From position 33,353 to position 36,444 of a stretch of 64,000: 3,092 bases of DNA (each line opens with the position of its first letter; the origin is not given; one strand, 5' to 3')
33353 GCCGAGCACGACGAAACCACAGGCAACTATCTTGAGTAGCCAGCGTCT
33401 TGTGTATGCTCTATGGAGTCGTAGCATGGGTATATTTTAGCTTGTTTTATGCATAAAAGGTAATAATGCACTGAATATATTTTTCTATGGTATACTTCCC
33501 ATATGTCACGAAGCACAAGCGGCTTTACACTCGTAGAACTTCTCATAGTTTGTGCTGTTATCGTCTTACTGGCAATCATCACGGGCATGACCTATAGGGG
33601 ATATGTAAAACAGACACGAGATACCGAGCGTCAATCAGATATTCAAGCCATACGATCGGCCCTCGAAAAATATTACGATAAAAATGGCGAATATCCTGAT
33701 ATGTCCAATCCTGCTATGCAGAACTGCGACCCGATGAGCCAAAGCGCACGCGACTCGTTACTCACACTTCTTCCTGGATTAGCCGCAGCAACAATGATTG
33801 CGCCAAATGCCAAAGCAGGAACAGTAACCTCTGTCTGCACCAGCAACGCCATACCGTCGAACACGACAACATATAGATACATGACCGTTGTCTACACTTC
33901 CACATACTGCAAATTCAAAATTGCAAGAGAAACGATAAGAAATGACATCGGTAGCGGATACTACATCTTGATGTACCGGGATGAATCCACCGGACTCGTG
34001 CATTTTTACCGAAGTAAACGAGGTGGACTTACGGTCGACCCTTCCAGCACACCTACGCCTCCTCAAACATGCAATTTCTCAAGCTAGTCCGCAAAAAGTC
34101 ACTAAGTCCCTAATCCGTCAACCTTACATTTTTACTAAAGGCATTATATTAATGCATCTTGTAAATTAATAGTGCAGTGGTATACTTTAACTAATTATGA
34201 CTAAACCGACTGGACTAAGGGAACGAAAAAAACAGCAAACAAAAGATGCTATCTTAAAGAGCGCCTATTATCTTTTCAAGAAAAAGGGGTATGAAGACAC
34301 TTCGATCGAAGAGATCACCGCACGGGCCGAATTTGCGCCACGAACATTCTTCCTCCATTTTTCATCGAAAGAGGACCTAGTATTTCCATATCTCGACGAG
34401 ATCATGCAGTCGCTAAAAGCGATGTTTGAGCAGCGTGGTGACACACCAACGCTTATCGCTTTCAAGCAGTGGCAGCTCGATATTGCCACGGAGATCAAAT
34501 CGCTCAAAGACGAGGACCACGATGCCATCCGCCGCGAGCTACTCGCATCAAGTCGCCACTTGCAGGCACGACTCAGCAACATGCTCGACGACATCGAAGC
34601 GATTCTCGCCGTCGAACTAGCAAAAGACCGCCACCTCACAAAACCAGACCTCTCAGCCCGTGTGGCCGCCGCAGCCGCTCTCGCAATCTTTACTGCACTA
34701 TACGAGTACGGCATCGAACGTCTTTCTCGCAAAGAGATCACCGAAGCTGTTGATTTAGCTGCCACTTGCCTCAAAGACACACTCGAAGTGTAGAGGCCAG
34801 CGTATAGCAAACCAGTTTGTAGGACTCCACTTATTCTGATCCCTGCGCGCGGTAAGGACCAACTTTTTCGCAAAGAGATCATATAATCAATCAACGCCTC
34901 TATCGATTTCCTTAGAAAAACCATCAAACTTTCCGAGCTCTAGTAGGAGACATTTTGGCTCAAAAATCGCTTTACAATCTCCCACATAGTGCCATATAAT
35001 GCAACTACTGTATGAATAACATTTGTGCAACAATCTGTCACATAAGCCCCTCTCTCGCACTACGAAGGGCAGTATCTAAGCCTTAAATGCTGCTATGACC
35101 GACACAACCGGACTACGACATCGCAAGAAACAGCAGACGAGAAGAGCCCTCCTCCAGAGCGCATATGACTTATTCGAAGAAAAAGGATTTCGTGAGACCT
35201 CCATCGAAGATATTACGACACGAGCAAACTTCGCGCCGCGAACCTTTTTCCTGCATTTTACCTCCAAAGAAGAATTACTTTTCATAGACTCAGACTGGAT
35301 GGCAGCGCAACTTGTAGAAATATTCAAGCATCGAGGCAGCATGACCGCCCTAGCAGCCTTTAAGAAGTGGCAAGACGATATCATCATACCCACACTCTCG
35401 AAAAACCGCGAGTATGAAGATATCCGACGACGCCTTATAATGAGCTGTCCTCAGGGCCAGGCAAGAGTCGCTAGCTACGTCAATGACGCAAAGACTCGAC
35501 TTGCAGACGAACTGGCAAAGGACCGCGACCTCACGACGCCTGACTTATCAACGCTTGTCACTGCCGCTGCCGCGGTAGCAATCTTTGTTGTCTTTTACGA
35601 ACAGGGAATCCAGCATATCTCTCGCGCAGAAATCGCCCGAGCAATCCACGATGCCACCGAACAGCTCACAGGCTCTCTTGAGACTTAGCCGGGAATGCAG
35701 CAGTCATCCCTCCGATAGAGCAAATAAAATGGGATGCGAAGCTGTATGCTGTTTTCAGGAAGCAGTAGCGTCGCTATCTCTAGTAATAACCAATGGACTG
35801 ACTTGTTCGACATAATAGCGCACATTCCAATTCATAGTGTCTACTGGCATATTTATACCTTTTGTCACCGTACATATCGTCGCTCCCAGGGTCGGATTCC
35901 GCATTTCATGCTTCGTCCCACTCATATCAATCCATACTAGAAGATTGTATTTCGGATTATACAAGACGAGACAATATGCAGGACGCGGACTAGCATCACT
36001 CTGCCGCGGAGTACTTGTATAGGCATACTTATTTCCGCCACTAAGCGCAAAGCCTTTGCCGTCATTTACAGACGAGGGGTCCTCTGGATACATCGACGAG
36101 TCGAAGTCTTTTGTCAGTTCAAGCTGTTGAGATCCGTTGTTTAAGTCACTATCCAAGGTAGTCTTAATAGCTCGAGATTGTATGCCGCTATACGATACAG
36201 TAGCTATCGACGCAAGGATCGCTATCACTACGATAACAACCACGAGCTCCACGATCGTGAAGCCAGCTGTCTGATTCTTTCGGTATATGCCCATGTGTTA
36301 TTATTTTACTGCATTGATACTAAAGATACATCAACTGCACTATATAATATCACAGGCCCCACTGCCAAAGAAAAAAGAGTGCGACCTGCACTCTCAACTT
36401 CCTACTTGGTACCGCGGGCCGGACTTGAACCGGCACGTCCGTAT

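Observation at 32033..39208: Surface-structure island interleaving type IV pilin-like genes with two sortases, duplicated TetR regulators, a tRNA and a PEGA protein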

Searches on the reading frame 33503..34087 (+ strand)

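Call 4: search_protein_families(library=pfam, proteins=[window:33503-34087:+], max_evalue=0.01)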
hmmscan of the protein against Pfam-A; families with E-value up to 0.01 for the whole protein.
window:33503-34087:+ (194 aa): 2 families
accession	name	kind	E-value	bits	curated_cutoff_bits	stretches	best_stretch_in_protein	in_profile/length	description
PF07963.17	N_methyl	-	5.6e-05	23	21.2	1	3-26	2-25/27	Prokaryotic N-terminal methylation motif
PF16732.10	ComP_DUS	-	0.00073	20.8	27.3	1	31-74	3-46/87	Type IV minor pilin ComP, DNA uptake sequence receptor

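Call 5: search_protein_families(library=ncbifam, proteins=[window:33503-34087:+], max_evalue=0.01)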
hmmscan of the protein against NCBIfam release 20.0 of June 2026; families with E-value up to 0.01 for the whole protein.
window:33503-34087:+ (194 aa): 10 families
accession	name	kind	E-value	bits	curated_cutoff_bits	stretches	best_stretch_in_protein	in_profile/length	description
TIGR01710.1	typeII_sec_gspG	equivalog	1.2e-08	35.1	88.85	1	6-67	1-62/134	type II secretion system major pseudopilin GspG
NF007862.0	PRK10574.1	equivalog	9.3e-06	25.8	138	1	5-56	4-55/145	prepilin peptidase-dependent pilin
NF041775.1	typeIV_PilA_Myxo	equivalog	2e-05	24.7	400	1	6-69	11-74/214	type IV pilin protein PilA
NF040982.1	ComGD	equivalog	0.0011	19.4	70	1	6-37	2-33/139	competence type IV pilus minor pilin ComGD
TIGR02596.1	TIGR02596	subfamily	0.0014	18.8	70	1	8-36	1-29/196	Verru_Chthon cassette protein D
NF041013.1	T4P_ComGE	equivalog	0.002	18.2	49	1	6-61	4-60/83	competence type IV pilus minor pilin ComGE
NF040999.1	pilin_ComGC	equivalog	0.0026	17.9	75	1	6-27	2-23/84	competence type IV pilus major pilin ComGC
TIGR02532.1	IV_pilin_GFxxxE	domain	0.0027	17.5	16.3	1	6-27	2-23/24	prepilin-type N-terminal cleavage/methylation domain-containing protein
TIGR01708.2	typeII_sec_gspH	equivalog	0.0036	17.3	80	1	6-49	2-42/169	type II secretion system minor pseudopilin GspH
NF007800.0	PRK10506.1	equivalog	0.004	17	158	1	3-44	6-47/163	prepilin peptidase-dependent protein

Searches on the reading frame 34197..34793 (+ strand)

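Call 4: search_protein_families(library=pfam, proteins=[window:34197-34793:+], max_evalue=0.01)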
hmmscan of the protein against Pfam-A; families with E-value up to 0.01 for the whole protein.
window:34197-34793:+ (198 aa): 2 families
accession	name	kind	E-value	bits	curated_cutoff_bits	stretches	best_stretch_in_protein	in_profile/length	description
PF00440.29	TetR_N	-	4.9e-14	52.3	24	1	19-62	1-44/47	Bacterial regulatory proteins, tetR family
PF17754.6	TetR_C_14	-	4.8e-06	26.9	22.7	1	108-195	24-110/112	MftR C-terminal domain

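Call 5: search_protein_families(library=ncbifam, proteins=[window:34197-34793:+], max_evalue=0.01)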
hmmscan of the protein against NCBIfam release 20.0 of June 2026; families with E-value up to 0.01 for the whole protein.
window:34197-34793:+ (198 aa): 20 families
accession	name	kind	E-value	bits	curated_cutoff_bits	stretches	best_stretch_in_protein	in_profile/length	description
TIGR03968.1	mycofact_TetR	equivalog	1.6e-19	70.2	224.9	1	10-195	5-188/190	mycofactocin system transcriptional regulator MftR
NF041196.1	ScbR_bind_reg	equivalog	1.7e-11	44.7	150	1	13-86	5-80/191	ScbR family autoregulator-binding transcription factor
NF053516.1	TranRepPrsAVib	equivalog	1e-09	38.5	300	1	11-79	3-75/208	TetR family transcriptional repressor PsrA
NF037937.1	septum_RefZ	equivalog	1.4e-07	31.6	180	1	16-85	1-74/195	forespore capture DNA-binding protein RefZ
NF051852.1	efflux_TF_MtrR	exception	3.8e-07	30.1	280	1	12-106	8-102/205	multidrug efflux system transcriptional repressor MtrR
NF053878.1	FATransRegFadRBac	equivalog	4.6e-07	29.8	200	1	16-157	5-149/190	fatty acid metabolism transcriptional regulator FadR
NF008402.0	PRK11202.1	equivalog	8.6e-07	28.8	151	1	6-79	3-77/211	HTH-type transcriptional repressor FabR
TIGR03613.1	RutR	equivalog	1e-06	28.7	368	1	8-72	2-66/202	pyrimidine utilization regulatory protein R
NF050111.1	TransRegSACE7040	equivalog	2.4e-05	24.3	250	1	16-125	3-120/186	SACE_7040 family transcriptional regulator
NF000040.3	Tn10_TetC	equivalog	3.4e-05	24.1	425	1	13-63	12-62/197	tetracyline resistance-associated transcriptional repressor TetC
NF007949.0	PRK10668.1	equivalog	4.2e-05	23.1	271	1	10-62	7-59/216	multidrug efflux transporter transcriptional repressor AcrR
NF011584.0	PRK15008.1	equivalog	4.6e-05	23.3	230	1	3-92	7-97/212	HTH-type transcriptional regulator RutR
NF051457.1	acryl_TF_AcuR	equivalog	5.1e-05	22.6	247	1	9-80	12-79/204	acrylate utilization transcriptional regulator AcuR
TIGR02366.1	DHAK_reg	equivalog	0.00011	22.2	129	1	15-62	4-51/176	dihydroxyacetone kinase transcriptional activator DhaS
NF053731.1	TransRegFasRMycb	equivalog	0.00013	21.8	330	1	14-73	11-70/199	HTH-type transcriptional activator FasR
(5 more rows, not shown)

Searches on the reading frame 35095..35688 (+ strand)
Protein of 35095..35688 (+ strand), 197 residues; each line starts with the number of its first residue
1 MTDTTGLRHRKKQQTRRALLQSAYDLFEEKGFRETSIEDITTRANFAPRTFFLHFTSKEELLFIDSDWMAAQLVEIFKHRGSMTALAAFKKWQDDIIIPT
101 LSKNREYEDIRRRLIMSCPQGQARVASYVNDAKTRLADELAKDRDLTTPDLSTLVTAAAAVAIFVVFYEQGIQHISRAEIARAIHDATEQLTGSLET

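Call 4: search_protein_families(library=pfam, proteins=[window:35095-35688:+], max_evalue=0.01)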
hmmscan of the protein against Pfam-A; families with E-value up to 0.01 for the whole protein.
window:35095-35688:+ (197 aa): 2 families
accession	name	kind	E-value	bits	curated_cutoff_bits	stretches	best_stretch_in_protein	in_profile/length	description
PF00440.29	TetR_N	-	8.4e-15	54.7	24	1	19-62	1-44/47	Bacterial regulatory proteins, tetR family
PF17754.6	TetR_C_14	-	4.9e-06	26.9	22.7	1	108-194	25-110/112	MftR C-terminal domain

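Call 5: search_protein_families(library=ncbifam, proteins=[window:35095-35688:+], max_evalue=0.01)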
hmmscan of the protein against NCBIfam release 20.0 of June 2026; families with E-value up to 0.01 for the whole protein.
window:35095-35688:+ (197 aa): 19 families
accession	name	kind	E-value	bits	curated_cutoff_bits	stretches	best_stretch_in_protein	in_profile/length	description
TIGR03968.1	mycofact_TetR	equivalog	6.5e-16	58.5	224.9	1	10-193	5-187/190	mycofactocin system transcriptional regulator MftR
NF041196.1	ScbR_bind_reg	equivalog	6.8e-12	46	150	1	13-61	5-53/191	ScbR family autoregulator-binding transcription factor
NF008402.0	PRK11202.1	equivalog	1.3e-08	34.8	151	1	5-61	2-59/211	HTH-type transcriptional repressor FabR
NF051852.1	efflux_TF_MtrR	exception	5.6e-08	32.8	280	1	12-62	8-58/205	multidrug efflux system transcriptional repressor MtrR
NF053516.1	TranRepPrsAVib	equivalog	1e-07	32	300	1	11-62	3-54/208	TetR family transcriptional repressor PsrA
TIGR02366.1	DHAK_reg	equivalog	1.2e-07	31.9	129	1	15-180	4-154/176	dihydroxyacetone kinase transcriptional activator DhaS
NF051457.1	acryl_TF_AcuR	equivalog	2.7e-06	26.8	247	1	9-60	12-63/204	acrylate utilization transcriptional regulator AcuR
NF037937.1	septum_RefZ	equivalog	6.6e-06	26.1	180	1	17-62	2-47/195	forespore capture DNA-binding protein RefZ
NF007949.0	PRK10668.1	equivalog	1.2e-05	24.8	271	1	10-62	7-59/216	multidrug efflux transporter transcriptional repressor AcrR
NF011584.0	PRK15008.1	equivalog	1.7e-05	24.7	230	1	3-124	7-125/212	HTH-type transcriptional regulator RutR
NF007430.0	PRK09975.1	equivalog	1.8e-05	24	274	1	12-62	9-59/220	acrEF/envCD operon transcriptional regulator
NF000040.3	Tn10_TetC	equivalog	2.6e-05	24.5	425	1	13-63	12-62/197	tetracyline resistance-associated transcriptional repressor TetC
NF050111.1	TransRegSACE7040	equivalog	3e-05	24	250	1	15-62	2-49/186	SACE_7040 family transcriptional regulator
NF053731.1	TransRegFasRMycb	equivalog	4.5e-05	23.3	330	1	12-75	9-72/199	HTH-type transcriptional activator FasR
TIGR03613.1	RutR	equivalog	6.7e-05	22.8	368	1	8-120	2-111/202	pyrimidine utilization regulatory protein R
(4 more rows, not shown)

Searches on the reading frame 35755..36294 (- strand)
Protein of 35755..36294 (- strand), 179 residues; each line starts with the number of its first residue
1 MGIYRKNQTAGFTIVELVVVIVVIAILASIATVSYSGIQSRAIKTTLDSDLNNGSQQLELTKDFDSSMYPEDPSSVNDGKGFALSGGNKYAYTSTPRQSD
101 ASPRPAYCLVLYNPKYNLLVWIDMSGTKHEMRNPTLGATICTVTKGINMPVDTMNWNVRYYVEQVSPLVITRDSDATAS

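Call 4: search_protein_families(library=pfam, proteins=[window:35755-36294:-], max_evalue=0.01)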
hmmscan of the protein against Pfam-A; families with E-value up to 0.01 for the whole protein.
window:35755-36294:- (179 aa): 1 family
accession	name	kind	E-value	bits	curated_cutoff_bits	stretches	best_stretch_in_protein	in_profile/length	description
PF07963.17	N_methyl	-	1.6e-06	27.9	21.2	1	8-31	3-26/27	Prokaryotic N-terminal methylation motif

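Call 5: search_protein_families(library=ncbifam, proteins=[window:35755-36294:-], max_evalue=0.01)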
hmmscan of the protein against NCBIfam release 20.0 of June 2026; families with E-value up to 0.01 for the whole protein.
window:35755-36294:- (179 aa): 8 families
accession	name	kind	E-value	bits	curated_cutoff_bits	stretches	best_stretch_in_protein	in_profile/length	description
TIGR01710.1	typeII_sec_gspG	equivalog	2.7e-07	30.7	88.85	1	11-72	2-62/134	type II secretion system major pseudopilin GspG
NF041775.1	typeIV_PilA_Myxo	equivalog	1.2e-06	28.6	400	1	8-96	9-92/214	type IV pilin protein PilA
TIGR01708.2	typeII_sec_gspH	equivalog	3.8e-06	27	80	1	10-45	2-38/169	type II secretion system minor pseudopilin GspH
NF007862.0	PRK10574.1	equivalog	5e-06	26.7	138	1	8-45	3-40/145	prepilin peptidase-dependent pilin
TIGR02532.1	IV_pilin_GFxxxE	domain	2.9e-05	23.7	16.3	1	10-32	2-24/24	prepilin-type N-terminal cleavage/methylation domain-containing protein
TIGR02596.1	TIGR02596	subfamily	0.00078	19.6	70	1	12-37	1-26/196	Verru_Chthon cassette protein D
NF038303.1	EPS_HpsB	equivalog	0.005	16.8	150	1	9-34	2-28/211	hormogonium polysaccharide secretion pseudopilin HpsB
NF007800.0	PRK10506.1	equivalog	0.0068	16.2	158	1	6-41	5-40/163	prepilin peptidase-dependent protein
